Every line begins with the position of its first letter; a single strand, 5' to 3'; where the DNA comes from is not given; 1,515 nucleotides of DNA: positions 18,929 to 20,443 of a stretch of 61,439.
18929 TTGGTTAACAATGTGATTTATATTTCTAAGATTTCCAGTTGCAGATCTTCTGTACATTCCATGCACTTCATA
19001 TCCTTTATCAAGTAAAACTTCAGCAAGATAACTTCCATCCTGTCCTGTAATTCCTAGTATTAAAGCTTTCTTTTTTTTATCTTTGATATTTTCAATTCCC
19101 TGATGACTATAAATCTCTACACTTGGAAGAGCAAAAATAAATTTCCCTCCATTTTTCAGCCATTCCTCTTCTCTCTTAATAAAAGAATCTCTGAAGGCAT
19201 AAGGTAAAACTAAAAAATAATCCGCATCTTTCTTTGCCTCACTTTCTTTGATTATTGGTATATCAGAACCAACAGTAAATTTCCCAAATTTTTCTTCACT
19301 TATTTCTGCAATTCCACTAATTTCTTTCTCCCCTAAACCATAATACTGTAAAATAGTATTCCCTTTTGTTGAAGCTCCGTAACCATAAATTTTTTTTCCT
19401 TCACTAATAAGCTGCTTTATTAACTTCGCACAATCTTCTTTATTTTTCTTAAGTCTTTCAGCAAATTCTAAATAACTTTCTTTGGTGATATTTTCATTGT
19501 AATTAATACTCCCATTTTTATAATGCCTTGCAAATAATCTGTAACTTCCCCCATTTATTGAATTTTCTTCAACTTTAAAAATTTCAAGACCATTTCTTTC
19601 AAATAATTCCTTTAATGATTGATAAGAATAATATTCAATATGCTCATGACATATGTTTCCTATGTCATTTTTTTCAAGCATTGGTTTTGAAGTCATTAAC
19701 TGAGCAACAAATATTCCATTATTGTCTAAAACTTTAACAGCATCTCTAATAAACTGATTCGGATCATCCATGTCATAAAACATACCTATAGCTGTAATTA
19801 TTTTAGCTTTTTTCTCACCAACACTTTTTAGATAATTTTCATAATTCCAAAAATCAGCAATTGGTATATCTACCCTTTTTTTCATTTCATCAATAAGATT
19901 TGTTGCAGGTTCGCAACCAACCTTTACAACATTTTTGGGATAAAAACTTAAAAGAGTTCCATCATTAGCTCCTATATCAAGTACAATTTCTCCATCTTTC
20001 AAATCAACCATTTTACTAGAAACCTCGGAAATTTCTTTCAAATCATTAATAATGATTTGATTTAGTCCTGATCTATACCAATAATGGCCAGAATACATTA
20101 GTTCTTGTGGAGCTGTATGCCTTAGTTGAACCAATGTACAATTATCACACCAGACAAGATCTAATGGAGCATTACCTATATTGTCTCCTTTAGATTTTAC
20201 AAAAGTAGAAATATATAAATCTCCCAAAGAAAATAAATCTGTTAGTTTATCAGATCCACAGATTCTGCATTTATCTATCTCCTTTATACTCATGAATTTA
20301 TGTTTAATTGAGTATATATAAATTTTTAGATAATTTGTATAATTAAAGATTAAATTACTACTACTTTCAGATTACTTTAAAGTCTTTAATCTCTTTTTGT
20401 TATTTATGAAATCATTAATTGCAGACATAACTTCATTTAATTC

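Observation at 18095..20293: Fusion of a sugar C-methyltransferase to a Gmd-like SDR that has lost the dehydratase glutamate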

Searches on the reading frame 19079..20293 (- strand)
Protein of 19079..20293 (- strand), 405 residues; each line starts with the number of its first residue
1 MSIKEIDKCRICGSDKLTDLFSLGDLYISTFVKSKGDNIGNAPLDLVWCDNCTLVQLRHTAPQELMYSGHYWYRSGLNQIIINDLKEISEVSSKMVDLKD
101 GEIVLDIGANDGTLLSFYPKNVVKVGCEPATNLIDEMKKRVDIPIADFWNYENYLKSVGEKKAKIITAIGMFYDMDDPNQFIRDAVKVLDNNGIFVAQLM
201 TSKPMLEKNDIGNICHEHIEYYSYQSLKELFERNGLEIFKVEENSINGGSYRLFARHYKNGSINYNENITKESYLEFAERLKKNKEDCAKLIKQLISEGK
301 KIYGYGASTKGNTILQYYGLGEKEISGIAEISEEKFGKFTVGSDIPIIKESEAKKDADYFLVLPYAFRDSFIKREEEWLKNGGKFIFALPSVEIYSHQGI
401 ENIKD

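Call 10: search_solved_structures(query=window:19079-20293:-, show_alignments=2)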
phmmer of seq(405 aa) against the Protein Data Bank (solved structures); distinct sequences matched with E-value up to 0.001: 11.
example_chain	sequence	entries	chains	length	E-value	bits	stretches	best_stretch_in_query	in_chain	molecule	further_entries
4rv9_A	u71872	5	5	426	5.4e-40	140.9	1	5-392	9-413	D-mycarose 3-C-methyltransferase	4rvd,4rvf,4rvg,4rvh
5t64_A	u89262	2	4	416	9e-26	94.1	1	8-394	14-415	Sugar 3-C-methyl transferase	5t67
4e2w_A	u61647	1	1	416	1.4e-25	93.4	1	8-394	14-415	TcaB9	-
3ndi_A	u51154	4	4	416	2.6e-25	92.6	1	8-394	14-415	Methyltransferase | TcaB9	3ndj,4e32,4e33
4e2x_A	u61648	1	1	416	2.6e-25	92.6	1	8-394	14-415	TcaB9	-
4e30_A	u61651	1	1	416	3.7e-25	92.1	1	8-394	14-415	TcaB9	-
4e2y_A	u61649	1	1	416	6.7e-25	91.2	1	8-394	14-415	TcaB9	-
4e31_A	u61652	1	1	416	9.2e-25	90.8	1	8-394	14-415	TcaB9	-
5t6b_A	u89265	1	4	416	2e-24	89.6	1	8-394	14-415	Sugar 3-C-methyl transferase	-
4e2z_A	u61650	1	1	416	2.4e-24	89.4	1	8-394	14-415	TcaB9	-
1vlm_A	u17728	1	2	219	0.00014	24.3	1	89-244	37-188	SAM-dependent methyltransferase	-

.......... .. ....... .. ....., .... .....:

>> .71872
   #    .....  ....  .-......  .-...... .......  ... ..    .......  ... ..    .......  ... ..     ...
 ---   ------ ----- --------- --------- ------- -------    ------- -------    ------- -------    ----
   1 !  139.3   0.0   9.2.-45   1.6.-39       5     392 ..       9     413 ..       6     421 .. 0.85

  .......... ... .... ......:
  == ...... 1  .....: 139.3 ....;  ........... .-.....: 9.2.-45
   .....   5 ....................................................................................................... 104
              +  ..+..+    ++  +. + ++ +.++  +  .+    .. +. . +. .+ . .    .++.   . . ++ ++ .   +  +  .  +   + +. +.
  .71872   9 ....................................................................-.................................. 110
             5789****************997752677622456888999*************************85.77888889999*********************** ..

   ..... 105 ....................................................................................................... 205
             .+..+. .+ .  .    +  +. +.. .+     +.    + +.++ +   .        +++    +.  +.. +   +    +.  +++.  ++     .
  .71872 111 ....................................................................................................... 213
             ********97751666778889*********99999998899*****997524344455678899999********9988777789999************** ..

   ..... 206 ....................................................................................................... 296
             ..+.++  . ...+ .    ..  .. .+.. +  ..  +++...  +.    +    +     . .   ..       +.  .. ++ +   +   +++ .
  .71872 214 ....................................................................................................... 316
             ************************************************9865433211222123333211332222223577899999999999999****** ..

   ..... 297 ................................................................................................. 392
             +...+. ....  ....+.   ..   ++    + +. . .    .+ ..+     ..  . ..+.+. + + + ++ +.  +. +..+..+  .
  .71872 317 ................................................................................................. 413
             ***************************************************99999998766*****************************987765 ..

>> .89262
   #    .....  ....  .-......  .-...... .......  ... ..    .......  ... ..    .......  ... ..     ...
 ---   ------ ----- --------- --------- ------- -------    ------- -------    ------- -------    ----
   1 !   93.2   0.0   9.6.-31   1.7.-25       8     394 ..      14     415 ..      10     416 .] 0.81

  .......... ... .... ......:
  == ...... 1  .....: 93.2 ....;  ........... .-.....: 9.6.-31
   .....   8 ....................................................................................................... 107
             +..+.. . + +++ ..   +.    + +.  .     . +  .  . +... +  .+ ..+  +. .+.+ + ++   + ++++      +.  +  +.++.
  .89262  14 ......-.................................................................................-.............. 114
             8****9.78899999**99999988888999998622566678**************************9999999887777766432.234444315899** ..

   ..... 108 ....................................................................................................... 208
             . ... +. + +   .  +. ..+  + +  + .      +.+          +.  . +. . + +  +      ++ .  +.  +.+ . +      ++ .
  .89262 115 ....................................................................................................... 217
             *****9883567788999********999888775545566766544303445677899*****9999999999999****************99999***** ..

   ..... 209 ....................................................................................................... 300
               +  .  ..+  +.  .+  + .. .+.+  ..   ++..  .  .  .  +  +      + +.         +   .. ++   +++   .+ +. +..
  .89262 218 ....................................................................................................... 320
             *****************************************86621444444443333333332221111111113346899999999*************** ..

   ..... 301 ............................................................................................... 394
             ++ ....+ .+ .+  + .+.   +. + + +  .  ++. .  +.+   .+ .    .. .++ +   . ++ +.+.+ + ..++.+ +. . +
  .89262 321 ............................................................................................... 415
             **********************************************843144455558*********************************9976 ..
